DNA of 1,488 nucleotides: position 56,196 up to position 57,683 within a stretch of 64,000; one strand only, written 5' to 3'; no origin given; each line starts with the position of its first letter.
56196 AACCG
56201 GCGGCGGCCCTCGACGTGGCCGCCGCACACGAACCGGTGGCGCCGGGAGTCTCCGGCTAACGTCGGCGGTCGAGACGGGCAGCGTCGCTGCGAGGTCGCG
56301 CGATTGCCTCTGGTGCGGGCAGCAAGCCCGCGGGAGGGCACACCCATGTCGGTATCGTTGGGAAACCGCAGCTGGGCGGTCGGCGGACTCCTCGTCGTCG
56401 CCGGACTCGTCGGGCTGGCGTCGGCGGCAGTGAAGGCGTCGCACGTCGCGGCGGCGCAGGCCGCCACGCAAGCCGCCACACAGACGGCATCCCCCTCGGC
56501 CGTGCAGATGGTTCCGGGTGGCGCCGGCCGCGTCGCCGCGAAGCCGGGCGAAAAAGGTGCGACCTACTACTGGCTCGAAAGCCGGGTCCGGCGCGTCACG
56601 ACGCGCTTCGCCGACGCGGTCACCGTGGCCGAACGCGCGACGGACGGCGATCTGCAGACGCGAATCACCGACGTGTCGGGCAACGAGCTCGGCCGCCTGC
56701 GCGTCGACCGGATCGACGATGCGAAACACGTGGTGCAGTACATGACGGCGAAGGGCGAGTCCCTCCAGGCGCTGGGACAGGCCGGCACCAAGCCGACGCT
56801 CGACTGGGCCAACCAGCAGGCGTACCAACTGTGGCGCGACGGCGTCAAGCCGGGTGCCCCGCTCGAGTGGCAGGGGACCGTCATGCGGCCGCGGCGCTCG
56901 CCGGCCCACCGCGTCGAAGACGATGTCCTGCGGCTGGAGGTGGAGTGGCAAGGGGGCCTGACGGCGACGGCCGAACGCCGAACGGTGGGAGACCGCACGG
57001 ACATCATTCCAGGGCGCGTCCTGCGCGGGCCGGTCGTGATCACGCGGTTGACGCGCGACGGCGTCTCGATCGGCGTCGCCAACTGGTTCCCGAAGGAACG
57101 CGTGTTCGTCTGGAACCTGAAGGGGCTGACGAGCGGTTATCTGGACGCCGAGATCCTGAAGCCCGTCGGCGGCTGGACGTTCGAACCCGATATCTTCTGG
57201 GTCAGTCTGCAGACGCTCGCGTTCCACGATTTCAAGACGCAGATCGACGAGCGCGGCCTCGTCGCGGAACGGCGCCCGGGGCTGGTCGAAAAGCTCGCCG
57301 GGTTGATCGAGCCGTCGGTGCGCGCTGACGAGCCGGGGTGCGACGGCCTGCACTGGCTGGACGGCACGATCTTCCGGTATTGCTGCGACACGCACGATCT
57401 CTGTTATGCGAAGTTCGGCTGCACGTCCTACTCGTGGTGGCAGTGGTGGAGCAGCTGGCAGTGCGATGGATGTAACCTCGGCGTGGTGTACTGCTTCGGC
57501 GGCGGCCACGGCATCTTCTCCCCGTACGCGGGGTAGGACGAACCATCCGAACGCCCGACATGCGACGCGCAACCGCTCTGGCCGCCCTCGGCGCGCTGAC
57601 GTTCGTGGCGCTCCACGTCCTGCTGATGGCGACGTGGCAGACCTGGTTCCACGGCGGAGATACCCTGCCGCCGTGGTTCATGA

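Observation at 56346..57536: Bacterial secreted protein with a perfect animal-type sPLA2 '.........' active-site signature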

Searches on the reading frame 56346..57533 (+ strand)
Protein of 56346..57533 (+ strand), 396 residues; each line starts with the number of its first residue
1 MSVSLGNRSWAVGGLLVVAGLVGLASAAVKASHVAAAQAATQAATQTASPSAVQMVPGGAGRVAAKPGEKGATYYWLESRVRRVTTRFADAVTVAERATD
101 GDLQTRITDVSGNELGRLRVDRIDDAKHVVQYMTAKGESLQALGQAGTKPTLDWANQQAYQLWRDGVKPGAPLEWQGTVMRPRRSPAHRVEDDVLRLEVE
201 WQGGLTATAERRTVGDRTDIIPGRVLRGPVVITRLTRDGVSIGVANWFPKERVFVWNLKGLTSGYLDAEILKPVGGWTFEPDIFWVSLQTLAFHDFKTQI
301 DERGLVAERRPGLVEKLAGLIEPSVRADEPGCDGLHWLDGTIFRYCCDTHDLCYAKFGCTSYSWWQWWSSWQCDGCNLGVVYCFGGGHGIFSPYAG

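Call 3: search_protein_families(library=pfam, proteins=[window:56346-57533:+], max_evalue=10)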
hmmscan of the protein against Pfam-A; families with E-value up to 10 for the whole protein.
window:56346-57533:+ (396 aa): 1 family
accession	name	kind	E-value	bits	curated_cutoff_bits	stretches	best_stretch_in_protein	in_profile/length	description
PF00672.30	HAMP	-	0.00055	20.7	25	1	82-118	4-40/53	HAMP domain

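Call 4: search_protein_families(library=ncbifam, proteins=[window:56346-57533:+], max_evalue=10)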
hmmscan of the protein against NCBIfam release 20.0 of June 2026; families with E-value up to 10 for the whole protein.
window:56346-57533:+ (396 aa): 2 families
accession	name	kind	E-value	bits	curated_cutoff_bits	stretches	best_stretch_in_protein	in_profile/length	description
NF045784.1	9HemeCytC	equivalog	0.32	10.3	640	1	15-73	7-60/328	nine-heme cytochrome c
NF051432.1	PepSY_MTB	domain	0.37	11.3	60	1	15-74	17-72/101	PepSY domain-containing protein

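Call 5: search_solved_structures(query=window:56346-57533:+, max_evalue=10, show_alignments=3)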
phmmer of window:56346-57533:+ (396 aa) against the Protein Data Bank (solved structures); distinct sequences matched with E-value up to 10: 26.
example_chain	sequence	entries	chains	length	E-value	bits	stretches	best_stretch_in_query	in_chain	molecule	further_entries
8f3o_A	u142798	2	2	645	0.44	12.5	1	108-164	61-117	Penicillin binding protein 5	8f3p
3kzt_A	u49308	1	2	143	0.52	12.3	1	84-140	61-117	uncharacterized protein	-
7o92_A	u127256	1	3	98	0.9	11.5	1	63-113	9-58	hypothetical protein UY81_C0065G0003 residues 18-54 from Candidatus Giovannonibacteria bac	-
5e31_A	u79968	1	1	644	1.2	11.1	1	108-164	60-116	Penicillin binding protein 2 prime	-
8f3q_A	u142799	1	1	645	1.2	11.1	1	108-164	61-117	Penicillin binding protein 5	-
8f3f_A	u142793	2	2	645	1.2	11.1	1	108-164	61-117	Penicillin binding protein 5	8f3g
8f3t_A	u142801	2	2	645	1.2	11.1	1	108-164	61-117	Penicillin binding protein 5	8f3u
5dvy_A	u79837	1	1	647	1.2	11.1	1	108-164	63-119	Penicillin binding protein 2 prime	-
8f3r_A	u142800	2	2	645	1.2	11.1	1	108-164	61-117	Penicillin binding protein 5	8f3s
6mka_A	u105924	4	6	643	1.3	11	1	108-164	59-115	penicillin binding protein 5 (PBP5) | Pbp5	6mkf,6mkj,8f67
8f3j_A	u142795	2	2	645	1.3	11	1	108-164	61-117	Penicillin binding protein 5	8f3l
6c84_A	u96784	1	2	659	1.3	11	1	108-163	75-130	Penicillin-binding protein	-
9d25_A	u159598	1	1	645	1.3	11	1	108-164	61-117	Penicillin Binding Protein 5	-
8f3v_A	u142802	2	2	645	1.3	11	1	108-164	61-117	Penicillin binding protein 5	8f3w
8f3x_A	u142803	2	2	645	1.3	11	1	108-164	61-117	Penicillin binding protein 5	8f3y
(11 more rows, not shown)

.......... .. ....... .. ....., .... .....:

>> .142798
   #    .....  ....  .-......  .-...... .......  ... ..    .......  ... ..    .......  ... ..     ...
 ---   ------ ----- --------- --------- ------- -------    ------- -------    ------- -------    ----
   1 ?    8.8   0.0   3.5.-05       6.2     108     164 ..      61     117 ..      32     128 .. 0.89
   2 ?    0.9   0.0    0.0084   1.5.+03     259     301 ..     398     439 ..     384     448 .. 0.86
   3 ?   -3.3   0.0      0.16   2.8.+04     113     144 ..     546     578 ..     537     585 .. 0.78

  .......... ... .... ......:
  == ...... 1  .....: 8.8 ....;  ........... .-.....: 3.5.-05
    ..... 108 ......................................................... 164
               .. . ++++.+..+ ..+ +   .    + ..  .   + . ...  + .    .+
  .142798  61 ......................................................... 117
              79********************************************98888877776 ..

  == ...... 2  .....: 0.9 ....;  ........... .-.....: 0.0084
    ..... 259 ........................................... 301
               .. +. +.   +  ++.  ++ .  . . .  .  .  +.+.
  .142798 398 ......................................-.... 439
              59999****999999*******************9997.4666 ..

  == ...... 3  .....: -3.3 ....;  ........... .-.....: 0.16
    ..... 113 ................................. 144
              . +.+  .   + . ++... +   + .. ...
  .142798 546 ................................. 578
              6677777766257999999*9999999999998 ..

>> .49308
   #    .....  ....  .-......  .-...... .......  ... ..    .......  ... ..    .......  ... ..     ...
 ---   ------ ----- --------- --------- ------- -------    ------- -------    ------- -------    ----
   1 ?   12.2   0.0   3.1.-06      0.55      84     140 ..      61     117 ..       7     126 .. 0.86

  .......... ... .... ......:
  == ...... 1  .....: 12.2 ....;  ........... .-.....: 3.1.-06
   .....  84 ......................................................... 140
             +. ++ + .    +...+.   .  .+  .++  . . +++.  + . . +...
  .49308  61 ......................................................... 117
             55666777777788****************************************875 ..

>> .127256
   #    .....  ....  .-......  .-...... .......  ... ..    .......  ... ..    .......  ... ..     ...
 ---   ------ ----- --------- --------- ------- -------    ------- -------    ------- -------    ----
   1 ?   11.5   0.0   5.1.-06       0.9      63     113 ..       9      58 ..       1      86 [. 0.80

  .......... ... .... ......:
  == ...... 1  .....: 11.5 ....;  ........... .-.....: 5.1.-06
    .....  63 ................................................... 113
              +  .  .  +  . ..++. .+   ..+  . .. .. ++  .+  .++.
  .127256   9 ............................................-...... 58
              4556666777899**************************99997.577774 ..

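Call 6: find_homologous_proteins(query=window:56346-57533:+, max_evalue=0.001)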
Query window:56346-57533:+ (396 aa): 181 proteins with E <= 0.001 among 8000 candidates; the best 120 are listed.
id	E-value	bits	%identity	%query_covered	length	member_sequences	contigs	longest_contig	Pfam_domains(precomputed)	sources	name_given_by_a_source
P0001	5.4e-272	920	100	100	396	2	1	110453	-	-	-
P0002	6.2e-208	709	76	99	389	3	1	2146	-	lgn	-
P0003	4.2e-191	653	73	86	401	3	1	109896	-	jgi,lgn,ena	-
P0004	4.3e-187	640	68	100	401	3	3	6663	-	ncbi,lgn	-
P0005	7.3e-180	616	71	88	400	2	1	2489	-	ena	-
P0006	7.6e-160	550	58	99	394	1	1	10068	-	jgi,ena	-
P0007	3.7e-138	479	57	87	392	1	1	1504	-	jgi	-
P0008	2.4e-134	466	55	88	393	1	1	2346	-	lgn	-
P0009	2.5e-132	460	52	99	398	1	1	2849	-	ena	-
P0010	4.8e-132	459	56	84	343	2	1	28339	-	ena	-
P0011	5.9e-130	452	55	93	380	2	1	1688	-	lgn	-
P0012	8.4e-129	448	52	88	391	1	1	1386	-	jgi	jgi:hypothetical protein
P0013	1.1e-121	425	50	93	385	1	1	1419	-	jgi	jgi:hypothetical protein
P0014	6.4e-121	422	51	89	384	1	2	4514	-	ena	-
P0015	3.5e-120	420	53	86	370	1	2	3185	-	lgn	-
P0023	5.6e-115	403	50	93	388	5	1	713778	-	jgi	jgi:hypothetical protein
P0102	1.9e-95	338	46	85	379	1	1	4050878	-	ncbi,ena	-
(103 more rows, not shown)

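Call 17: find_encoding_contigs(protein=P0023, flank=6000, max_places=2)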
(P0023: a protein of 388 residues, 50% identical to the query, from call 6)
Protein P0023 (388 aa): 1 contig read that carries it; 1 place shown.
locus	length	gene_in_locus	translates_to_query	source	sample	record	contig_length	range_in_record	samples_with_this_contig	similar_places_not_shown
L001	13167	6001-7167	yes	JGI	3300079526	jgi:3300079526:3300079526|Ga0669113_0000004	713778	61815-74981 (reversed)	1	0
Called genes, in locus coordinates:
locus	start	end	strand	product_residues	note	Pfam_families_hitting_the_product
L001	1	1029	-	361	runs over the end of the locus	PF00753:Lactamase_B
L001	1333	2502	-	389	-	PF13489:Methyltransf_23, PF13847:Methyltransf_31, PF08241:Methyltransf_11, PF08242:Methyltransf_12, PF13649:Methyltransf_25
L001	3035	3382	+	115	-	PF14520:HHH_5 (faint), PF06514:PsbU, PF12836:HHH_3, PF00633:HHH (weak), PF03934:T2SSK (weak)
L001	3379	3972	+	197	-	PF12019:GspH (weak)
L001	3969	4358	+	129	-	PF07238:PilZ (weak)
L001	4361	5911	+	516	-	PF00158:Sigma54_activat, PF14532:Sigma54_activ_2, PF00004:AAA (faint), PF07728:AAA_5, PF25601:AAA_lid_14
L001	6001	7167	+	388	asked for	-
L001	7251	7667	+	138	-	-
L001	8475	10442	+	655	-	-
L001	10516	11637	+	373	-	PF01571:GCV_T, PF08669:GCV_T_C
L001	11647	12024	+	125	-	PF01597:GCV_H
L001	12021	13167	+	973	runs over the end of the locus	PF02347:GDC-P, PF01212:Beta_elim_lyase, PF21478:GcvP2_C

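Call 18: find_encoding_contigs(protein=P0102, flank=6000, max_places=2)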
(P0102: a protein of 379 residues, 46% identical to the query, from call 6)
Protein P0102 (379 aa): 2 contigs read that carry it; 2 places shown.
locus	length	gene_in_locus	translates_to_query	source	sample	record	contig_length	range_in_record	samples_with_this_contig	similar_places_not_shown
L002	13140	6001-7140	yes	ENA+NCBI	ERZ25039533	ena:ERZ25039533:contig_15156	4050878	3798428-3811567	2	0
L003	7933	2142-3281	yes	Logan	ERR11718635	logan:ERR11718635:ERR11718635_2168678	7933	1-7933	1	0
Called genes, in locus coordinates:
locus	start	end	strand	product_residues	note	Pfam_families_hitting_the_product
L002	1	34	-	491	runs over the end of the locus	-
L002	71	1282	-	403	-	PF13439:Glyco_transf_4, PF13579:Glyco_trans_4_4, PF20706:GT4-conflict, PF00534:Glycos_transf_1, PF13692:Glyco_trans_1_4, PF13524:Glyco_trans_1_2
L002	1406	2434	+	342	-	PF02494:HYR (weak), PF00657:Lipase_GDSL, PF13472:Lipase_GDSL_2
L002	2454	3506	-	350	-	PF13641:Glyco_tranf_2_3, PF00535:Glycos_transf_2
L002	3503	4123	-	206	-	PF01209:Ubie_methyltran, PF02353:CMAS (weak), PF13489:Methyltransf_23, PF13847:Methyltransf_31, PF08241:Methyltransf_11, PF08242:Methyltransf_12, PF13649:Methyltransf_25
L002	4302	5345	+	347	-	PF13577:SnoaL_4 (weak)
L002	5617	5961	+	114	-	PF14520:HHH_5 (faint), PF12836:HHH_3, PF00633:HHH (weak)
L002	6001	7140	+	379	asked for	-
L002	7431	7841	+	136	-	-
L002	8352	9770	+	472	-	PF00004:AAA (faint), PF00158:Sigma54_activat, PF14532:Sigma54_activ_2, PF25601:AAA_lid_14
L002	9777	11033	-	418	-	-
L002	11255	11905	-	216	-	-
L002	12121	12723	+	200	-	PF01571:GCV_T, PF08669:GCV_T_C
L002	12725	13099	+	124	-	PF01597:GCV_H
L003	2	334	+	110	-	?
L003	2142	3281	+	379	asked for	-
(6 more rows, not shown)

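Call 19: predict_structure(alignment_id=A2)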
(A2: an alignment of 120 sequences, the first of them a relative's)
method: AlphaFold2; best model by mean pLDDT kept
length: 396 residues; sequences in the alignment: 120
mean_pLDDT: 80.4   pTM: 0.70
mean pLDDT of the five models: 80.4, 80.3, 80.1, 80.1, 78.0
residues with pLDDT >= 90: 196; 70-90: 89; 50-70: 69; < 50: 42
segments of 3 or more residues with pLDDT < 50: 1-3, 47-64, 324-332, 334-341, 394-396
pLDDT, mean of each block of 10 residues (from residue 1): 55 76 72 70 53 39 53 91 98 97 98 98 91 97 91 98 96 93 95 97 97 84 92 98 97 95 91 77 96 93 76 72 46 44 65 74 58 75 64 50
secondary structure, 60 per line:
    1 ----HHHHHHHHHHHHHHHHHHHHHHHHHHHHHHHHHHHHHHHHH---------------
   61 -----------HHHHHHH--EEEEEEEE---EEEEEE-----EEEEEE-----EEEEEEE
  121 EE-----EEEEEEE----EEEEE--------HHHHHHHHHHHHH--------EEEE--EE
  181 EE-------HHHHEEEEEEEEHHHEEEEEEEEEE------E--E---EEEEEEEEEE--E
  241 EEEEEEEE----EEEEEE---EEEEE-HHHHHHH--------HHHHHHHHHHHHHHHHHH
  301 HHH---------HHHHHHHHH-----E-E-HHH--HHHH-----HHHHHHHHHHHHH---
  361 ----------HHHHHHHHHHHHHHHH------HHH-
elements in order: H5-45 H72-78 E81-88 E92-97 E103-108 E114-122 E128-134 E139-143 H152-164 E173-176 E179-182 H190-193 E194-201 E205-214 E228-237 E240-248 E253-258 E262-266 H268-274 H283-303 H313-321 H336-339 H345-357 H371-386

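Call 23: fold_search(model_id=the predicted structure, library=pdb)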
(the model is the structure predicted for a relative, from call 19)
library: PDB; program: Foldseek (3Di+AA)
matches with E <= 10: 1164; with E <= 0.001: 0
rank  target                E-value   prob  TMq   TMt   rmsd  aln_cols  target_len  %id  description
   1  9g41_A                3.2e-03  0.63  0.12  0.05  15.4       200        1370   12  Mouse Teneurin2 dimer variant A0B1 (released 2026-01-21)
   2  5j19_A                6.1e-03  0.57  0.11  0.18  17.4       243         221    9  phospho-Pon binding-induced Plk1 dimerization (released 2016-06-15)
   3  3wjt                  7.2e-03  0.77  0.15  0.28  16.3       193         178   14  Crystal structure of the L68D variant of mLolB (released 2014-03-05)
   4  9rlg_L                8.0e-03  0.75  0.15  0.27  17.8       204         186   14  LolCDE complex with LolB lipoprotein (released 2026-01-21)
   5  1iwm_A                8.0e-03  0.66  0.14  0.26  16.7       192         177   14  Crystal Structure of the Outer Membrane Lipoprotein Receptor, LolB (released 2003-07-15)
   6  4fhn_A                1.1e-02  0.35  0.11  0.12  15.5       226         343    8  Nup37-Nup120 full-length complex from Schizosaccharomyces pombe (released 2012-09-26)
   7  4fhn_C                1.5e-02  0.30  0.11  0.12  15.6       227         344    9  Nup37-Nup120 full-length complex from Schizosaccharomyces pombe (released 2012-09-26)
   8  6ais                  1.8e-02  0.15  0.09  0.13  16.3       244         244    9  Loop deletion mutant (deleting two residues) (released 2019-07-03)
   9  3cka_A                2.4e-02  0.15  0.09  0.10  17.4       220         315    6  The crystal structure of OspA mutant (released 2009-03-17)
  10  6mf5_A                2.5e-02  0.21  0.12  0.15  15.7       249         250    8  Crystal structure of budding yeast Cdc5 polo-box domain in complex with Spc72 phosphopeptide. (released 2020-02-19)
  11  3wjg                  2.8e-02  0.57  0.13  0.30  15.8       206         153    9  Crystal structure of mutant nitrobindin M75L/H76L/Q96C/M148W/H158L (NB10) from Arabidopsis thaliana (released 2014-04-02)
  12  2i5z                  3.1e-02  0.13  0.09  0.13  16.4       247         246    8  The crystal structure of OspA mutant (released 2007-07-10)
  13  6idc                  3.1e-02  0.11  0.08  0.11  25.1       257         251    8  Loop deletion and proline insertion mutant (deleting six residues and inserted six proline residues) (released 2019-07-03)
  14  2oy1                  3.3e-02  0.30  0.12  0.16  12.4       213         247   10  The crystal structure of OspA mutant (released 2007-12-11)
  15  6iys                  3.3e-02  0.14  0.08  0.13  22.7       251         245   10  Loop deletion and proline insertion mutant (deleting six residues and inserted three proline residues) (released 2019-07-03)
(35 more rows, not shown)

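Call 52: find_related_loci(query=A2, collection=genome_contigs, flank=6000)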
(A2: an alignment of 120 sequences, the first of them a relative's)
Query A2 (396 aa) in genome_contigs; peptide patterns used: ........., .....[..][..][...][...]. (x = any residue, [..] = any of these).
160 stretches matched a pattern; 104 encode a relative of the query (tblastn E <= 1e-3); the best 80 are kept; 80 distinct loci.
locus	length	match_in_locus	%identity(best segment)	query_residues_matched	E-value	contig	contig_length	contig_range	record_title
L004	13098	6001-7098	50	16-387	4e-118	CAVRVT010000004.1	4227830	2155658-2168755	MAG: uncultured Acidobacteriota bacterium isolate MFD02199.bin.1.6 genome assembly, contig: contig_9645, whole genome sh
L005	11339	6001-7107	49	15-387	1e-114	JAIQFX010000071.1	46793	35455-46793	MAG: Terriglobia bacterium isolate SRVP_36 SRVP18_hole-7m-from-trench_1_20cm_scaffold_941, whole genome shotgun sequence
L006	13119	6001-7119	47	12-391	3e-113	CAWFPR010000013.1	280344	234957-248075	MAG: uncultured Acidobacteriota bacterium isolate MFD05442.bin.1.130 genome assembly, contig: contig_26648, whole genome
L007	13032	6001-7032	48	52-390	1e-110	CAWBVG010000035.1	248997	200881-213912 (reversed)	MAG: uncultured Acidobacteriota bacterium isolate MFD03975.bin.2.173 genome assembly, contig: contig_475, whole genome s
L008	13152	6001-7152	46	12-395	4e-109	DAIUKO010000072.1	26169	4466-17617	MAG TPA_asm: Vicinamibacterales bacterium isolate CTOTU27892 NODE_210_length_26169_cov_8.181512, whole genome shotgun se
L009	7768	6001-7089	45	17-384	7e-104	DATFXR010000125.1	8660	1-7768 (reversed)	MAG TPA_asm: Vicinamibacterales bacterium isolate SMAG_U9522 k141_1337242, whole genome shotgun sequence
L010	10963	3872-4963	46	17-384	8e-103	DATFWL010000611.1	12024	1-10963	MAG TPA_asm: Vicinamibacterales bacterium isolate SMAG_U9489 k141_19845717, whole genome shotgun sequence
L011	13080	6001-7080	45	18-384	1e-102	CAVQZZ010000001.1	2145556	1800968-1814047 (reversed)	MAG: uncultured Acidobacteriota bacterium isolate MFD00031.bin.2.164 genome assembly, contig: contig_12689, whole genome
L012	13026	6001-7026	47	48-384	1e-100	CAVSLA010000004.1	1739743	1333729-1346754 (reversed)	MAG: uncultured Acidobacteriota bacterium isolate MFD09206.bin.1.227 genome assembly, contig: contig_5405, whole genome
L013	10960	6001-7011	48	53-387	2e-100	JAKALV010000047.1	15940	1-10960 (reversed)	MAG: Acidobacteria bacterium isolate WY5.bin136 NODE_6018_length_15940_cov_2.439575, whole genome shotgun sequence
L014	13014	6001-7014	49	53-387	3e-99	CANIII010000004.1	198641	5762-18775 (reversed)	MAG: Acidobacteria bacterium isolate RE-9nov16-25 genome assembly, contig: RE-9nov16-C46, whole genome shotgun sequence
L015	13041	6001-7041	46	36-387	8e-97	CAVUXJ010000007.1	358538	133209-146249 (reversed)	MAG: uncultured Acidobacteriota bacterium isolate MFD06229.bin.3.98 genome assembly, contig: contig_2317, whole genome s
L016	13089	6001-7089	45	14-384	2e-96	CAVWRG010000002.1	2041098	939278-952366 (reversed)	MAG: uncultured Acidobacteriota bacterium isolate MFD04967.bin.1.58 genome assembly, contig: contig_5106, whole genome s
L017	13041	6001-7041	45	41-387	4e-95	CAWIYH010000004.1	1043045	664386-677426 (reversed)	MAG: uncultured Acidobacteriota bacterium isolate MFD04944.bin.1.167 genome assembly, contig: contig_45804, whole genome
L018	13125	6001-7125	45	22-393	5e-94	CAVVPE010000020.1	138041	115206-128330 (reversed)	MAG: uncultured Acidobacteriota bacterium isolate MFD04850.bin.2.64 genome assembly, contig: contig_53968, whole genome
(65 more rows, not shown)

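Call 60: search_protein_families(library=padloc, proteins=[window:56346-57533:+], max_evalue=0.01)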
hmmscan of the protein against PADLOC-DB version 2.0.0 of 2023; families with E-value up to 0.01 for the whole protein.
window:56346-57533:+ (396 aa): 0 families
